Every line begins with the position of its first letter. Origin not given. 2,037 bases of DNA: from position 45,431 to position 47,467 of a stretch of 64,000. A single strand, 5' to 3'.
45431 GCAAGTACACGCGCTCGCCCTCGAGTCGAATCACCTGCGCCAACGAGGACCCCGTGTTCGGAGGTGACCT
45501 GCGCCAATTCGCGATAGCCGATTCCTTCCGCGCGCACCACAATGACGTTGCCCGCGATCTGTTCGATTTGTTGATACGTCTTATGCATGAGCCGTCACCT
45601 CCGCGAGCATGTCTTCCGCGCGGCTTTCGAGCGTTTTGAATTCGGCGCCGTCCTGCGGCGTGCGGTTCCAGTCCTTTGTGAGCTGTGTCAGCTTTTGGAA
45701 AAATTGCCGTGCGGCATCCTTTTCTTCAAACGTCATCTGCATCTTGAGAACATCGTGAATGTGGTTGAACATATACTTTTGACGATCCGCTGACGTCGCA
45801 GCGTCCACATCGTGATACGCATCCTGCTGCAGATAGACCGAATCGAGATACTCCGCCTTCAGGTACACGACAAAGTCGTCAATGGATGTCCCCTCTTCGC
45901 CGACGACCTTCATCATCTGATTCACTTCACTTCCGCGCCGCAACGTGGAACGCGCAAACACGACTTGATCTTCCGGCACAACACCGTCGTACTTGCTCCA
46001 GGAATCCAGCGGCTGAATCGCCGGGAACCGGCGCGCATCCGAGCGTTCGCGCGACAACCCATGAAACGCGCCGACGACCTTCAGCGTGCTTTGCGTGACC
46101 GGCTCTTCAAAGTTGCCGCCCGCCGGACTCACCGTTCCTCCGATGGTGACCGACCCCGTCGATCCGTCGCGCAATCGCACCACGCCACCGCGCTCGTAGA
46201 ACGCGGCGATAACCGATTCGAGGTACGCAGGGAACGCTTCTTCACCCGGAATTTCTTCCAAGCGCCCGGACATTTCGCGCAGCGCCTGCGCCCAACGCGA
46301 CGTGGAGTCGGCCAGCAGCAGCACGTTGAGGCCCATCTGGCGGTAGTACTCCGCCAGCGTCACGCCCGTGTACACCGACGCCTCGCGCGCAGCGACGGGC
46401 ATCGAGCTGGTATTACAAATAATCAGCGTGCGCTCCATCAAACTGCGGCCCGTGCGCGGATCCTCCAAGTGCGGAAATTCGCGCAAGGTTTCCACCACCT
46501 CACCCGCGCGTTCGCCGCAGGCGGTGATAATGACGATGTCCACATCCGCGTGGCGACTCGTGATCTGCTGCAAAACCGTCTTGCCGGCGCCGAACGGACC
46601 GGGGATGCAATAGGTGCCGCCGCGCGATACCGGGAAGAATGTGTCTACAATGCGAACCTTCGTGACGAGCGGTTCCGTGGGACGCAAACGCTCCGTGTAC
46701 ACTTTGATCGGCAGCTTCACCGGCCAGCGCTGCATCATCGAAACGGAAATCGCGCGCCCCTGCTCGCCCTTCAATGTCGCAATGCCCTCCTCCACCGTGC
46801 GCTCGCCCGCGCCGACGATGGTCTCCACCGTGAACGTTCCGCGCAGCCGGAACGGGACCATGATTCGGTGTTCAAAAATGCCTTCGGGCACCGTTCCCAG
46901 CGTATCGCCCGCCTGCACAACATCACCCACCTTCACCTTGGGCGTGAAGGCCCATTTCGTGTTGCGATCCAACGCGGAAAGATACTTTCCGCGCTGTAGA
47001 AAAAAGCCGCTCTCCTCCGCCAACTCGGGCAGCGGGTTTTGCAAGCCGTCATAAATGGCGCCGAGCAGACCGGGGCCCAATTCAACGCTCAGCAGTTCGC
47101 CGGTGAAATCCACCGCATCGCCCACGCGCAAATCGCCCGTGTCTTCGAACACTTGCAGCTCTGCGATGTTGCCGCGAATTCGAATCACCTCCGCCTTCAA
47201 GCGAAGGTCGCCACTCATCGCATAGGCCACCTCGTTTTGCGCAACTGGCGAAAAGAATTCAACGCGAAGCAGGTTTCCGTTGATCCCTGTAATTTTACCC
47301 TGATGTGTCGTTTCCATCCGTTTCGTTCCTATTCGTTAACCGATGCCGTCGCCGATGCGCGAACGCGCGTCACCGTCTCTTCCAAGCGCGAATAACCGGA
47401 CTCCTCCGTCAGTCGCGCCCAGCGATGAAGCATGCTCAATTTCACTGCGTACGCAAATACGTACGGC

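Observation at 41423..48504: V-type ATPase operon in Chlamydia-like order (E, hypothetical, A, B, D, I, K) in a high-GC genome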

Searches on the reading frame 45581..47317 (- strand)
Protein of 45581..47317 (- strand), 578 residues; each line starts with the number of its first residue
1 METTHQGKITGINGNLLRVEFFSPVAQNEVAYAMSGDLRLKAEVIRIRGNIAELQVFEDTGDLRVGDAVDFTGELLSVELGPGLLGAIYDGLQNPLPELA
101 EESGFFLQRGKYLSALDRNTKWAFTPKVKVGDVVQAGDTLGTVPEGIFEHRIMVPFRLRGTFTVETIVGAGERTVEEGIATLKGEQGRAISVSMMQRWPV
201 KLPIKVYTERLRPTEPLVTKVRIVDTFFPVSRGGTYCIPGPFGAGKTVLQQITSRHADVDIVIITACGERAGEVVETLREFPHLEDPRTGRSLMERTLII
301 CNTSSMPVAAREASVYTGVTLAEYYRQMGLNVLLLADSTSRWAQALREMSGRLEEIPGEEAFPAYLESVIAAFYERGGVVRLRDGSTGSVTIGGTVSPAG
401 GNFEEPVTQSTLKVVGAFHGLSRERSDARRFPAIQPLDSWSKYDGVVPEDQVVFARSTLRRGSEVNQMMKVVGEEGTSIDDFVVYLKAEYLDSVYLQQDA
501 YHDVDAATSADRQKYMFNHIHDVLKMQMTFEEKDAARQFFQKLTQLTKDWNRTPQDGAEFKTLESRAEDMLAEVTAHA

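Call 4: search_protein_families(library=pfam, proteins=[window:45581-47317:-], max_evalue=0.01)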
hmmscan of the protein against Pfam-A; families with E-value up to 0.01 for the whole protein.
window:45581-47317:- (578 aa): 4 families
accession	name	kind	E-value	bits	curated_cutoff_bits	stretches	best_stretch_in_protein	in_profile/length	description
PF00006.31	ATP-synt_ab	-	2e-62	211.1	29.5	1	221-441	2-213/213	ATP synthase alpha/beta family, nucleotide-binding domain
PF16886.11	ATP-synt_ab_Xtn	-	1.4e-28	98.9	25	1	114-201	2-88/88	ATPsynthase alpha/beta subunit barrel-sandwich domain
PF02874.29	ATP-synt_ab_N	-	4.3e-08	34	20.9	1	9-73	1-69/69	ATP synthase alpha/beta family, beta-barrel domain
PF22919.1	ATP-synt_VA_C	-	4.4e-08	33.5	24.7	1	457-522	21-86/101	C-terminal domain of V and A type ATP synthase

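Call 5: search_protein_families(library=ncbifam, proteins=[window:45581-47317:-], max_evalue=0.01)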
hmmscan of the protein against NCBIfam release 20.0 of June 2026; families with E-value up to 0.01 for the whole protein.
window:45581-47317:- (578 aa): 33 families (the best 25 are shown)
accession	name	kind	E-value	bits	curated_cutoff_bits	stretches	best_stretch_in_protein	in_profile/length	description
NF003220.0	PRK04192.1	subfamily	1.9e-236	786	470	1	4-556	2-560/588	V-type ATP synthase subunit A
TIGR01043.1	ATP_syn_A_arch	equivalog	4.9e-170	566.8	972.15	1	6-538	2-542/580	ATP synthase subunit A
NF011287.0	PRK14698.1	equivalog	9.3e-139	464.2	1238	2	247-522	670-958/1017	V-type ATP synthase subunit A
TIGR01042.1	V-ATPase_V1_A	equivalog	3e-133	445.5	779.9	1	7-526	3-533/591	V-type ATPase subunit A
TIGR02546.1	III_secr_ATP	equivalog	5.9e-44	150.4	604.75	2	196-457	109-362/423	type III secretion system ATPase SctN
TIGR01026.1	fliI_yscN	subfamily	5.6e-43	147.3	379.5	2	209-459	139-381/440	FliI/YscN family ATPase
TIGR03496.1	FliI_clade1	equivalog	2.2e-41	142.1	619.1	2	207-456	111-351/414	flagellar protein export ATPase FliI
TIGR03498.1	FliI_clade3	equivalog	7.2e-40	136.9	587.45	2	203-445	110-342/418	flagellar protein export ATPase FliI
NF005295.0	PRK06820.1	equivalog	3.4e-37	128.5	690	2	215-455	145-374/440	EscN/YscN/HrcN family type III secretion system ATPase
TIGR03497.1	FliI_clade2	equivalog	3.7e-37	128.3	629.8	2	199-455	103-348/413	flagellar protein export ATPase FliI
NF006575.0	PRK09099.1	subfamily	2.1e-34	119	706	2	215-470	147-394/443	type III secretion system ATPase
NF005391.0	PRK06936.1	equivalog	7.7e-34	117.3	657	2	209-470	138-391/439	type III secretion system ATPase SctN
NF006012.0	PRK08149.1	equivalog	1e-32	113.7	594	1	195-502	116-415/431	type III secretion system ATPase SctN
NF003235.0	PRK04196.1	subfamily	4.8e-29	101.4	349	2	209-515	121-433/462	V-type ATP synthase subunit B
NF005765.0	PRK07594.1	equivalog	1.1e-28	100.2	715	1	210-467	132-377/433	EscN/YscN/HrcN family type III secretion system ATPase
NF002555.0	PRK02118.1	equivalog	2.5e-20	72.6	431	2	6-96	5-94/436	V-type ATP synthase subunit B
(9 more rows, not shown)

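Call 6: find_related_loci(query=window:45581-47317:-, collection=genome_contigs, flank=10000)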
Query window:45581-47317:- (578 aa) in genome_contigs; peptide patterns used: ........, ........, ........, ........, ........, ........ (x = any residue, [..] = any of these).
600 stretches matched a pattern (row limit reached: there are more); 598 encode a relative of the query (tblastn E <= 1e-3); the best 80 are kept; 80 distinct loci.
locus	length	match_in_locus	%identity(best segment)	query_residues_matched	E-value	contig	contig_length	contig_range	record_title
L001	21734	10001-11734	87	1-578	0e+0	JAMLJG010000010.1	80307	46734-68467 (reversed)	MAG: Kiritimatiellia bacterium isolate ACE_NR_VERR3 ACE_NR_VERR3_10, whole genome shotgun sequence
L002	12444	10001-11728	78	3-578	0e+0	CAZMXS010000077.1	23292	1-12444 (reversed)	MAG TPA_asm: uncultured Verrucomicrobiota bacterium isolate SRP167436_co1_345 genome assembly, contig: NODE_3310_length_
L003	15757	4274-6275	76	3-578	0e+0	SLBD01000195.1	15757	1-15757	MAG: Kiritimatiellae bacterium isolate CSSed162cmB_431 CSSed16-2cmB-10181, whole genome shotgun sequence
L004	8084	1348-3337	78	7-578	0e+0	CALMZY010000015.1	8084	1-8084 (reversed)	MAG TPA_asm: uncultured Lentisphaerae bacterium isolate SRR8868559_bin.156_CONCOCT_v1.1_MAG genome assembly, contig: ERZ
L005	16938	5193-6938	76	7-578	0e+0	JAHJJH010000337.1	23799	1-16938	MAG: Verrucomicrobia bacterium isolate Modern_marine_rock_biofilm.mb.29 Modern_marine_rock.mb.29_k141_871686, whole geno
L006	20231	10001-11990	77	7-578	0e+0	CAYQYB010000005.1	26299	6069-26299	MAG TPA_asm: uncultured Verrucomicrobiota bacterium isolate SRP220891_co2_89 genome assembly, contig: NODE_2854_length_2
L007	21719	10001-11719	76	6-578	0e+0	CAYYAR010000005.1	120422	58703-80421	MAG TPA_asm: uncultured Verrucomicrobiota bacterium isolate SRP319275_co3_139 genome assembly, contig: NODE_243_length_1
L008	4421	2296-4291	76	5-578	0e+0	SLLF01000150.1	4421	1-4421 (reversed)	MAG: Kiritimatiellae bacterium isolate CSSed165cm_30 CSSed16-5cm-106251, whole genome shotgun sequence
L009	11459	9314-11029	76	7-578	0e+0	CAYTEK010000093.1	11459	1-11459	MAG TPA_asm: uncultured Verrucomicrobiota bacterium isolate SRP167436_co1_5 genome assembly, contig: NODE_9441_length_11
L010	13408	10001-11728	75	3-578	0e+0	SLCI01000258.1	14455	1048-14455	MAG: Kiritimatiellae bacterium isolate CSSed162cmB_494 CSSed16-2cmB-12231, whole genome shotgun sequence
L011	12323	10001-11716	75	7-578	0e+0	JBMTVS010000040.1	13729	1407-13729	MAG: Kiritimatiellia bacterium isolate LKB_V8_S20_100percent_par_LKB_V8_S20_metabat.121 NODE_3012_length_13729_cov_5.225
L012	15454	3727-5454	76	3-578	0e+0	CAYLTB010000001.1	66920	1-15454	MAG TPA_asm: uncultured Verrucomicrobiota bacterium isolate binchicken_co265_111 genome assembly, contig: NODE_681_lengt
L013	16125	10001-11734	75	1-578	0e+0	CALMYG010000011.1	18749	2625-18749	MAG TPA_asm: uncultured Verrucomicrobia bacterium isolate SRR2107179_bin.42_CONCOCT_v1.1_MAG genome assembly, contig: ER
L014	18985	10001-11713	75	7-577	0e+0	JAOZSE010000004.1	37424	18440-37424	MAG: Pontiellaceae bacterium isolate GMC6.metabat2.114 GMC6_497_length_37424_cov_17.572935, whole genome shotgun sequenc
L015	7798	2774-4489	74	7-578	0e+0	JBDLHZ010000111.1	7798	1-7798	MAG: Verrucomicrobiota bacterium isolate MAG007 MAG007_111, whole genome shotgun sequence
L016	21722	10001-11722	75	3-576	0e+0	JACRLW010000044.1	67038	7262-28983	MAG: Planctomycetota bacterium isolate NC_groundwater_1891_Pr3_B-0.1um_70_9 SR2-18-B1_coassembly_16708, whole genome sho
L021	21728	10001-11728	73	3-578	0e+0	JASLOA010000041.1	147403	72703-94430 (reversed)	MAG: Kiritimatiellia bacterium isolate Arabian11_MAG_24 c_000001335709, whole genome shotgun sequence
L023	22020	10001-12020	73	7-578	0e+0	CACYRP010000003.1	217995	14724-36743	MAG: Fibrobacter succinogenes isolate RUG12208 genome assembly, contig: RUG12208_asm_3, whole genome shotgun sequence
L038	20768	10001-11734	70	1-578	0e+0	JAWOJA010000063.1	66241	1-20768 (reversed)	MAG: Kiritimatiellia bacterium isolate CWP6-1.bin.133 k191_3472143, whole genome shotgun sequence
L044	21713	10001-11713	69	4-577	0e+0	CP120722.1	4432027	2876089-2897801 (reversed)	Kiritimatiellota bacterium B12222 chromosome, complete genome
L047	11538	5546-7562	70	7-578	0e+0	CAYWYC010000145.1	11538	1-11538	MAG TPA_asm: uncultured Candidatus Sumerlaeota bacterium isolate SRP252850_co1_211 genome assembly, contig: NODE_10728_l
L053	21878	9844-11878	66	2-578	0e+0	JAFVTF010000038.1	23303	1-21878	MAG: Lentisphaeria bacterium isolate RGIG5373 Sheep_Colon-3__c271680, whole genome shotgun sequence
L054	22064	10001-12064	69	3-571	0e+0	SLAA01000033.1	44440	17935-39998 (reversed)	MAG: Spirochaetales bacterium isolate CSSed162cmB_373 CSSed16-2cmB-816, whole genome shotgun sequence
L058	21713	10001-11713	69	7-578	0e+0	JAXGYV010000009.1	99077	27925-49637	MAG: Thermoleophilia bacterium isolate AnMBR.bin521 bin521_9, whole genome shotgun sequence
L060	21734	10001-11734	65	1-578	0e+0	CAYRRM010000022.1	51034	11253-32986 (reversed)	MAG TPA_asm: uncultured Lentisphaera sp. isolate binchicken_co14_242 genome assembly, contig: NODE_859_length_51034_cov_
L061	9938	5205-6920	69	7-578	0e+0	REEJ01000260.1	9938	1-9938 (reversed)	MAG: Trueperaceae bacterium isolate PLM2.Bin25 NODE_9126_length_9938_cov_13.4793, whole genome shotgun sequence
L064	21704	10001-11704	68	6-573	0e+0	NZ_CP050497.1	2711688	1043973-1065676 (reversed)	Treponema vincentii strain OMZ 806 chromosome, complete genome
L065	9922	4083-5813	67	1-578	0e+0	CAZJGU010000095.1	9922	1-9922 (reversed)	MAG TPA_asm: uncultured bacterium isolate SRP332253_co1_245 genome assembly, contig: NODE_11431_length_9922_cov_4.882639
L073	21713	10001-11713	68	3-573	0e+0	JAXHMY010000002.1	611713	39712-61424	MAG: Spirochaetia bacterium isolate Salar_de_Ascotan_soil_MAG_ASO69 contig_4352_polypolish, whole genome shotgun sequenc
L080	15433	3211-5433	66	3-575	0e+0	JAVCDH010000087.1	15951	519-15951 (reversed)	MAG: Candidatus Euphemobacter frigidus isolate MAG_3300031227_11 Ga0307928_10001891, whole genome shotgun sequence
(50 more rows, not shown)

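Call 15: find_encoding_contigs(protein=window:45581-47317:-, flank=10000, max_places=6)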
Protein window:45581-47317:- (578 aa): 6 contigs read that carry it; 4 places shown.
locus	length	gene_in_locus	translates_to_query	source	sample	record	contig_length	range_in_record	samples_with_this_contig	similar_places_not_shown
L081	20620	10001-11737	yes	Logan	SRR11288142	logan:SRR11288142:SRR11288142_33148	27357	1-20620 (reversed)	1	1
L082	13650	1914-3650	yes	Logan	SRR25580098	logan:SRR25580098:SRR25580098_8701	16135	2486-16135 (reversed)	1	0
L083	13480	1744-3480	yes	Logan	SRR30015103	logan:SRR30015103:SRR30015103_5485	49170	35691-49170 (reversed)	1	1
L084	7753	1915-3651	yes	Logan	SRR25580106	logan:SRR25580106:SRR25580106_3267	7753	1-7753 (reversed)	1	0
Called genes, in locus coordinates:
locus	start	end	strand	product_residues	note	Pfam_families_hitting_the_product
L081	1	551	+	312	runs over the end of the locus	PF02729:OTCace_N, PF00185:OTCace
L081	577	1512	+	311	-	PF01075:Glyco_transf_9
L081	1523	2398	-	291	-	PF13163:DUF3999 (faint)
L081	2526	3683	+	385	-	PF07691:PA14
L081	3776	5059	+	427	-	PF02844:GARS_N, PF01071:GARS_A, PF02786:CPSase_L_D2 (weak), PF02843:GARS_C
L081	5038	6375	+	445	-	PF03572:Peptidase_S41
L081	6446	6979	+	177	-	PF01451:LMWPc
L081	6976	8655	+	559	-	PF02502:LacAB_rpiB, PF00464:SHMT, PF00155:Aminotran_1_2, PF01212:Beta_elim_lyase, PF00266:Aminotran_5 (faint)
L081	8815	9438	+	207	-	-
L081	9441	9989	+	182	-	PF10962:DUF2764 (weak)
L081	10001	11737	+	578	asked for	PF02874:ATP-synt_ab_N, PF16886:ATP-synt_ab_Xtn, PF00006:ATP-synt_ab, PF22919:ATP-synt_VA_C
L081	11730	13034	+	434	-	PF02874:ATP-synt_ab_N, PF00006:ATP-synt_ab, PF22919:ATP-synt_VA_C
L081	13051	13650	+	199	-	PF01813:ATP-synt_D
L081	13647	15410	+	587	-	PF01496:V_ATPase_I (faint)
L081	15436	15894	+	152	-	PF00137:ATP-synt_C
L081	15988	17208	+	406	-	PF00155:Aminotran_1_2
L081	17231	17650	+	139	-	PF01842:ACT, PF13291:ACT_4 (faint), PF19571:ACT_8, PF22629:ACT_AHAS_ss (weak)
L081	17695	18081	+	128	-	PF07291:MauE (weak)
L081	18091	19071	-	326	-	PF14315:DUF4380 (weak)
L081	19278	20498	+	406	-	PF06245:DUF1015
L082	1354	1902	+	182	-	PF10962:DUF2764 (weak)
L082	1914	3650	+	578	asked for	PF02874:ATP-synt_ab_N, PF16886:ATP-synt_ab_Xtn, PF00006:ATP-synt_ab, PF22919:ATP-synt_VA_C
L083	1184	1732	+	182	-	PF10962:DUF2764 (weak)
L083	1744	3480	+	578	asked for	PF02874:ATP-synt_ab_N, PF16886:ATP-synt_ab_Xtn, PF00006:ATP-synt_ab, PF22919:ATP-synt_VA_C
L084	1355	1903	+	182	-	PF10962:DUF2764 (weak)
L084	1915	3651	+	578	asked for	PF02874:ATP-synt_ab_N, PF16886:ATP-synt_ab_Xtn, PF00006:ATP-synt_ab, PF22919:ATP-synt_VA_C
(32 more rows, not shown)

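Call 19: search_solved_structures(query=L081:15436-15891:+, max_evalue=0.001, show_alignments=3)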
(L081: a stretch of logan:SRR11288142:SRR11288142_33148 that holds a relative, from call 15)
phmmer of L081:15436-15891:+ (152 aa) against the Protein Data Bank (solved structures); distinct sequences matched with E-value up to 0.001: 0.

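Call 27: search_solved_structures(query=A1, max_evalue=10, show_alignments=3)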
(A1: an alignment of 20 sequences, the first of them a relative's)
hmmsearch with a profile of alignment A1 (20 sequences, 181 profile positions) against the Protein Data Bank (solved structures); distinct sequences matched with E-value up to 10: 1.
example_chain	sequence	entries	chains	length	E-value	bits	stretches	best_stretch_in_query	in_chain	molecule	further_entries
9k7u_B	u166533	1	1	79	0.36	13.8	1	95-132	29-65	Heter-Zn2-HEHE-22B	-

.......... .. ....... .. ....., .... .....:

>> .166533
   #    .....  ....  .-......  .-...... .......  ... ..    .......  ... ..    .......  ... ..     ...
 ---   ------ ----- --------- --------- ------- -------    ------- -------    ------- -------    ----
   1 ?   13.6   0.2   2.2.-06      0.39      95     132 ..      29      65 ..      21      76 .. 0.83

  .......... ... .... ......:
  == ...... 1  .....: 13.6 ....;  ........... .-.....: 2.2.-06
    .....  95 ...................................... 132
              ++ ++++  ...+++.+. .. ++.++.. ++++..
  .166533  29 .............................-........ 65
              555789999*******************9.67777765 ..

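Call 28: search_protein_families(library=pfam, alignment_id=A1, max_evalue=1)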
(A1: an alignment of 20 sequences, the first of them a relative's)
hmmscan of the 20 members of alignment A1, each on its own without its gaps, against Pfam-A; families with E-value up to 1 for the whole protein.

A. member 1, L081:9441-9986:+ (182 aa): 1 family
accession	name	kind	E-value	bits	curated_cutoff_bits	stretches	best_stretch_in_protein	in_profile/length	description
PF10962.13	DUF2764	-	2.1e-10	41.2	24.1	1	100-171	195-266/271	Protein of unknown function (DUF2764)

B. families by the number of members that match (of 20 scanned): 6 families
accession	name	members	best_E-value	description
PF10962.13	DUF2764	20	3.6e-19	Protein of unknown function (DUF2764)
PF01992.21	vATP-synt_AC39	3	7.5e-05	ATP synthase (C/AC39) subunit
PF13259.11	clamp_Gag1-like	1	0.014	Gag1-like, clamp domain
PF24567.1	ANKLE2_3rd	1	0.044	ANKLE2 third alpha/beta domain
PF19559.6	DUF6081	1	0.056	Family of unknown function (DUF6081)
PF16360.10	GTP-bdg_M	1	0.17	GTP-binding GTPase Middle Region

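Call 29: find_homologous_proteins(query=L081:9441-9986:+, max_evalue=0.00001)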
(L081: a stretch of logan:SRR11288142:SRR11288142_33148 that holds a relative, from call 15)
Query L081:9441-9986:+ (182 aa): 23 proteins with E <= 0.00001 among 1049 candidates.
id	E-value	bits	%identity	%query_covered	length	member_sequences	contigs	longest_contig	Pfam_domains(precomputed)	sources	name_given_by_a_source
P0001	4.0e-112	389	100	100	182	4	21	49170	PF10962.14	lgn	-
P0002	2.2e-92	325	84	98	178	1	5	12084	PF10962.14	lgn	-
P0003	1.9e-61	225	61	98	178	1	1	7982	PF10962.14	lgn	-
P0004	1.4e-60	222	60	98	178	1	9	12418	PF10962.14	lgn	-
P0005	2.0e-54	202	58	96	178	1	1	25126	PF10962.14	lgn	-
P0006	1.5e-51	192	54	98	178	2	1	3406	PF10962.14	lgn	-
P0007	2.6e-45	172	53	96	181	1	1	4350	PF10962.14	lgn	-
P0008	1.6e-42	163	51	96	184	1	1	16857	PF10962.14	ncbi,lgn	-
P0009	2.4e-42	162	51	97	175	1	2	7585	PF10962.14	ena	-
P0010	9.1e-42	161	49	98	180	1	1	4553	PF10962.14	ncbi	-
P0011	9.7e-42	160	51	97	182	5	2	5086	PF10962.14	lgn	-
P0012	4.9e-41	158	51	96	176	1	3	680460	PF10962.14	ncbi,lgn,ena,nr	ncbi:MAG TPA: DUF2764 family protein [Kiritimatiellia bacterium]|nr:DUF2764 family protein [Kiritima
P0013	1.6e-40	156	48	96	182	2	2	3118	PF10962.14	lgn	-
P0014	1.3e-39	153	49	96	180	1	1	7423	PF10962.14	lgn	-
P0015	1.2e-37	147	46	98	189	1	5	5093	PF10962.14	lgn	-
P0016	8.4e-36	141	46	92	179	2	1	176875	PF10962.14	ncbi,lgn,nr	ncbi:MAG: DUF2764 domain-containing protein [Kiritimatiellae bacterium]|nr:DUF2764 domain-containing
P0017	1.1e-32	131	43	95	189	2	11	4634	PF10962.14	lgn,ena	-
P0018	7.2e-27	112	42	91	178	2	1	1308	PF10962.14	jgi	jgi:hypothetical protein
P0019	1.2e-20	92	38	97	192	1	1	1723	PF10962.14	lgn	-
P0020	3.0e-16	78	35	94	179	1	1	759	PF10962.14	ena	-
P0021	3.8e-13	67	36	91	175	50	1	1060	PF10962.14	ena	-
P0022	1.2e-12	66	35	88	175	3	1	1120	PF10962.14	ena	-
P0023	1.4e-12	66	36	88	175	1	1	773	PF10962.14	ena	-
